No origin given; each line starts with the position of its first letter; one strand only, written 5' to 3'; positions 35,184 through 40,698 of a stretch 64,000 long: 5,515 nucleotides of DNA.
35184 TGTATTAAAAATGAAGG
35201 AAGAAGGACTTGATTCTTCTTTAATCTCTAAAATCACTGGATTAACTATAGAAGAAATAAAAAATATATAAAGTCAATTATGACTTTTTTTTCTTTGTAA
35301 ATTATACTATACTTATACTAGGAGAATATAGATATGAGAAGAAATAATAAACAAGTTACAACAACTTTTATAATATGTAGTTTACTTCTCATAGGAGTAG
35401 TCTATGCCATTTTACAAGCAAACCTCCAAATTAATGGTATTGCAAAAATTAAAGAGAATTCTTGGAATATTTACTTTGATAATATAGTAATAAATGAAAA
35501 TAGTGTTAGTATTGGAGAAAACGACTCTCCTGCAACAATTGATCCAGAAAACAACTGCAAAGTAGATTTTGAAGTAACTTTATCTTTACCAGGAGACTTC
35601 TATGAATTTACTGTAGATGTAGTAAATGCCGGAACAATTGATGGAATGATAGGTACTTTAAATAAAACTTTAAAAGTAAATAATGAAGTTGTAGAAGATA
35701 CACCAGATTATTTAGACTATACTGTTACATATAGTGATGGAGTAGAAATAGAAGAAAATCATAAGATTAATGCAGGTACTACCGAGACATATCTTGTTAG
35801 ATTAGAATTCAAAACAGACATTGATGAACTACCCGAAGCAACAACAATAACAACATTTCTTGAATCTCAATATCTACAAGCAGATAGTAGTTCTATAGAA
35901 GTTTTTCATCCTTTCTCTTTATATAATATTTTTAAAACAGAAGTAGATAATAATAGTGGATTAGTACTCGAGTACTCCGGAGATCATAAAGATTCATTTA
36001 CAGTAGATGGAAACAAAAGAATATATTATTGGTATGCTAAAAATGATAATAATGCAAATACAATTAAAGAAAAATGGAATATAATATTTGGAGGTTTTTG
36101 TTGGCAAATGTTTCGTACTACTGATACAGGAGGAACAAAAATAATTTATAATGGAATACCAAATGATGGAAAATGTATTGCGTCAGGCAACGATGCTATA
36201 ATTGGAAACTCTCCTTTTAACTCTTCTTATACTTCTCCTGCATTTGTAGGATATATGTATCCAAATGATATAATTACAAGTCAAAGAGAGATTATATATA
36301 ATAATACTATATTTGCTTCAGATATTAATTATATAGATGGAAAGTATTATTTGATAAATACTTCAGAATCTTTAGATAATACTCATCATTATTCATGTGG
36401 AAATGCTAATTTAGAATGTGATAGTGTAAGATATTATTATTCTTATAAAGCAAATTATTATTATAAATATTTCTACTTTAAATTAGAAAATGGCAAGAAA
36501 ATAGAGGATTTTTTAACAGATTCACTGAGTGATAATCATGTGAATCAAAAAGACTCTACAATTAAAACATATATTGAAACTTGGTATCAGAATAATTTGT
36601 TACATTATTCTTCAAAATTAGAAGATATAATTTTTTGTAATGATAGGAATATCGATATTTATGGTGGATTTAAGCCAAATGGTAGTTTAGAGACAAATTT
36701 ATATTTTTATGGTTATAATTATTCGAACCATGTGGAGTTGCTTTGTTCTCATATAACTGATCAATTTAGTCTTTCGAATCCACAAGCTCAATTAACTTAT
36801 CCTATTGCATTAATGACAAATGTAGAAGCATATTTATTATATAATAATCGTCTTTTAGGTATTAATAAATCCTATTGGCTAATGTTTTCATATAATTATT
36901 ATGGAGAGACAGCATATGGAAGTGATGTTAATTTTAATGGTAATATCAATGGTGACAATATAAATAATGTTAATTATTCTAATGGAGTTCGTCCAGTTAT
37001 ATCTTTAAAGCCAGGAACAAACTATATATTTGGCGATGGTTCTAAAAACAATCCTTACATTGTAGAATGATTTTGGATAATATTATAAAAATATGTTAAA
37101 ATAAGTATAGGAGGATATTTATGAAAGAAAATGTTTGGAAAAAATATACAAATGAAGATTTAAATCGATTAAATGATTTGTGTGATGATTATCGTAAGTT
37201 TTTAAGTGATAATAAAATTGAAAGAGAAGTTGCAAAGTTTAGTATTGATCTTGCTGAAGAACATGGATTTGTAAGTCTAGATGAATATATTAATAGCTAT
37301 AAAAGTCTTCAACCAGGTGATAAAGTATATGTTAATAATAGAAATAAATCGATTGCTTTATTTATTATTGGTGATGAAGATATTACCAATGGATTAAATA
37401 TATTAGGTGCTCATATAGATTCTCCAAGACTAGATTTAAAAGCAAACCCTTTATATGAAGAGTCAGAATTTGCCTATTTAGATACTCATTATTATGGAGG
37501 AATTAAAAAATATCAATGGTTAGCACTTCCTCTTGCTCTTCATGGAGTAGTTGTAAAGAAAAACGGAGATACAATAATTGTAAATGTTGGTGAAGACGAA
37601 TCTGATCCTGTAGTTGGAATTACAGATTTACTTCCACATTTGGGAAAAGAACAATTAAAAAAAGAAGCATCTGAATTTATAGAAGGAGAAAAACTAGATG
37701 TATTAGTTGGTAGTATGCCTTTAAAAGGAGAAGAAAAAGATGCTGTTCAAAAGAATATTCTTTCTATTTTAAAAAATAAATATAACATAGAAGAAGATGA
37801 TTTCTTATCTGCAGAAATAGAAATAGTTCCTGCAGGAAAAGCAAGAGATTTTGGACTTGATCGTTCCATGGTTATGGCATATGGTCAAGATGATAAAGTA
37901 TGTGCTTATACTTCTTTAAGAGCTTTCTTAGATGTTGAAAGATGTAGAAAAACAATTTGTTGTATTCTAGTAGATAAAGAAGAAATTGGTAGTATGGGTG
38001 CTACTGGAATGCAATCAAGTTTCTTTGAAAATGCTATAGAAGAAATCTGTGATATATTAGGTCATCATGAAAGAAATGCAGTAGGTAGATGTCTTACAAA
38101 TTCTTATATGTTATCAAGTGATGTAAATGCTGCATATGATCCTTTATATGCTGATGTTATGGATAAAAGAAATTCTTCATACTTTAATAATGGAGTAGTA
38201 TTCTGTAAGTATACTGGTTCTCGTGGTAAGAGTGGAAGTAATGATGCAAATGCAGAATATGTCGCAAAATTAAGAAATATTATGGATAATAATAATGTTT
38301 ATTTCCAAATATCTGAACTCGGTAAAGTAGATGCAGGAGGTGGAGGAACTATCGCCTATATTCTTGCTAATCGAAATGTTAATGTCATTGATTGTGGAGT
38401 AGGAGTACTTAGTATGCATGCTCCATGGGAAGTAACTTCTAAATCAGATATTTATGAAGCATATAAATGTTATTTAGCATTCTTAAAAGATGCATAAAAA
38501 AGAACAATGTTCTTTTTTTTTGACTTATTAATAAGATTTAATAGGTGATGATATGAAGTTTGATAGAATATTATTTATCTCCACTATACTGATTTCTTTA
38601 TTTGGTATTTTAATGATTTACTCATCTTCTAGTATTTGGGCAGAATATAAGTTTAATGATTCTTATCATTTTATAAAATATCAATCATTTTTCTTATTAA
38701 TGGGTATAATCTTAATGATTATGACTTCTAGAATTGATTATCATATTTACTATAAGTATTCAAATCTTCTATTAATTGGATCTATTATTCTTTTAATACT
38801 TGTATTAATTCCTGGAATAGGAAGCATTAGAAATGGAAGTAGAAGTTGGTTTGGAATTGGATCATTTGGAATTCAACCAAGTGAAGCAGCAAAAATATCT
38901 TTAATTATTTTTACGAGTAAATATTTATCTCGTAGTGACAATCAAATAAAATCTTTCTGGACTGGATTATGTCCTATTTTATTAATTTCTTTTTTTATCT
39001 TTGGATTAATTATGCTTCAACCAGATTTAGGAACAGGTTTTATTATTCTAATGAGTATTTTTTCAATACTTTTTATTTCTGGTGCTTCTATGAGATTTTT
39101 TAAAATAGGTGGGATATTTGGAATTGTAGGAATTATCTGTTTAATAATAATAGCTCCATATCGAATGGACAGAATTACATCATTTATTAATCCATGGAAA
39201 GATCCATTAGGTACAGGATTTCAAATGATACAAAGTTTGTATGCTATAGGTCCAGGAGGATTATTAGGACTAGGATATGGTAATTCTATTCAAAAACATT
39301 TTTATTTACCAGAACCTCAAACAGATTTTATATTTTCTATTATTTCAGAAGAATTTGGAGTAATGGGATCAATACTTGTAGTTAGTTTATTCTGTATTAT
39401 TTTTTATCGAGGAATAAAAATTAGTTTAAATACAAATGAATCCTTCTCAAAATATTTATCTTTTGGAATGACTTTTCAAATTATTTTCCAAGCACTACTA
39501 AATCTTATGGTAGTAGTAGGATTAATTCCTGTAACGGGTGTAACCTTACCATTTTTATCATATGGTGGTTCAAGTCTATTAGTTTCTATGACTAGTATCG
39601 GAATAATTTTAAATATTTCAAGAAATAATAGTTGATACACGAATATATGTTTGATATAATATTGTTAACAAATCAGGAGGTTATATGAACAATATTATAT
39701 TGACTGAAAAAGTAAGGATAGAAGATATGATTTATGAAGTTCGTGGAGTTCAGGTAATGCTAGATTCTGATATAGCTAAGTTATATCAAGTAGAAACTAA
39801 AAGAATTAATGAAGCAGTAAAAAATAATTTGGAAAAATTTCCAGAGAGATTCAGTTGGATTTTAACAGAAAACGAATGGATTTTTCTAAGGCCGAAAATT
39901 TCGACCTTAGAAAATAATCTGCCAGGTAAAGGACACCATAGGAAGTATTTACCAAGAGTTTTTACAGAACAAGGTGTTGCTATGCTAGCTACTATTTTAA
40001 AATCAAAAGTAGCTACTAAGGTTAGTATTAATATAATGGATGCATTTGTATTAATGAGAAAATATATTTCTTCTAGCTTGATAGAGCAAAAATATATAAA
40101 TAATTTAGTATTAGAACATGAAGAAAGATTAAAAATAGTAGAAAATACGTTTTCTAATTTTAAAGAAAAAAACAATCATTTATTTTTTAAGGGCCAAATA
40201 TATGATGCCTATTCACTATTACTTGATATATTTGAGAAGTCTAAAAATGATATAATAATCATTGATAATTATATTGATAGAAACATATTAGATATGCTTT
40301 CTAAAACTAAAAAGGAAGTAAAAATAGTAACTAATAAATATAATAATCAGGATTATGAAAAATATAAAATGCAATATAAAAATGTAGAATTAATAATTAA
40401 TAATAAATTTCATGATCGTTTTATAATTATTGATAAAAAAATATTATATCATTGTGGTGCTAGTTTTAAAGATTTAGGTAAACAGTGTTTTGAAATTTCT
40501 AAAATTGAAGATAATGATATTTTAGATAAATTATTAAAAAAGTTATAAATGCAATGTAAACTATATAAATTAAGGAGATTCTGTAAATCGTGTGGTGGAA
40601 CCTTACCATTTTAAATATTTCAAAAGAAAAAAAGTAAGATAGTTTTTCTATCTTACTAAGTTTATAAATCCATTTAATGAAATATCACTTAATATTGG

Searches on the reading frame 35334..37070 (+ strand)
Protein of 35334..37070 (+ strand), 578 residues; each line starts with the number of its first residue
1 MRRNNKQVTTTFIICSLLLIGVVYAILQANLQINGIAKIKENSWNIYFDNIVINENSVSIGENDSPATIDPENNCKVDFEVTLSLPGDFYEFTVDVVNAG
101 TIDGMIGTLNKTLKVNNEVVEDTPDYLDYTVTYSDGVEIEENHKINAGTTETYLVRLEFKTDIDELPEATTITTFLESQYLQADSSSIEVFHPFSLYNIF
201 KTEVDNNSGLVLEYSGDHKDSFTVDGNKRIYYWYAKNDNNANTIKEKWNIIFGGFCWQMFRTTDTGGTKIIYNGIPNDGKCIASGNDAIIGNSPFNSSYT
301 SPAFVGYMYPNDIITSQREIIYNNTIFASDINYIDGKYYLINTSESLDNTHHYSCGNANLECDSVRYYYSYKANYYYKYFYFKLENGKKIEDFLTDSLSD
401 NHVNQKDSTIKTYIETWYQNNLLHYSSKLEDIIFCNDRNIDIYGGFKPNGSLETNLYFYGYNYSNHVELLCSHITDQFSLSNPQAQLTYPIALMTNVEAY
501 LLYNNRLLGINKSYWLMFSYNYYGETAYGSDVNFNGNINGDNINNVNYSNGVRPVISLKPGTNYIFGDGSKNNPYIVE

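Call 13: search_protein_families(library=pfam, proteins=[window:35334-37070:+], max_evalue=0.000001)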
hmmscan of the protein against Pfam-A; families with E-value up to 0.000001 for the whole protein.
window:35334-37070:+ (578 aa): 0 families

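Call 95: search_protein_families(library=pfam, proteins=[window:35334-37070:+], max_evalue=0.01)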
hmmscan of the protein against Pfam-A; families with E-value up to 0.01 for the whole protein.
window:35334-37070:+ (578 aa): 1 family
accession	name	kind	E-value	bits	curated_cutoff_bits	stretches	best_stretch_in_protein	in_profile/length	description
PF04616.20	Glyco_hydro_43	-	0.00018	21.4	32.2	1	299-375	38-113/288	Glycosyl hydrolases family 43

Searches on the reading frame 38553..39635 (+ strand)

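Call 13: search_protein_families(library=pfam, proteins=[window:38553-39635:+], max_evalue=0.000001)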
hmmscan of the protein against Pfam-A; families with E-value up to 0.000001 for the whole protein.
window:38553-39635:+ (360 aa): 1 family
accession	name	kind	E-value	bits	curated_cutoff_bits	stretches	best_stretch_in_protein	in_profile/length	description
PF01098.24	FTSW_RODA_SPOVE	-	6e-112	374.6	26.4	1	6-359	3-354/356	Cell cycle protein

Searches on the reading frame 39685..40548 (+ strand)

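Call 13: search_protein_families(library=pfam, proteins=[window:39685-40548:+], max_evalue=0.000001)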
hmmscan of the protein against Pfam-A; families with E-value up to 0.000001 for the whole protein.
window:39685-40548:+ (287 aa): 1 family
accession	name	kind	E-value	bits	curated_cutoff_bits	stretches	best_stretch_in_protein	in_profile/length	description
PF10543.14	ORF6N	-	6.8e-29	100.5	27.8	1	15-104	2-86/86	ORF6N domain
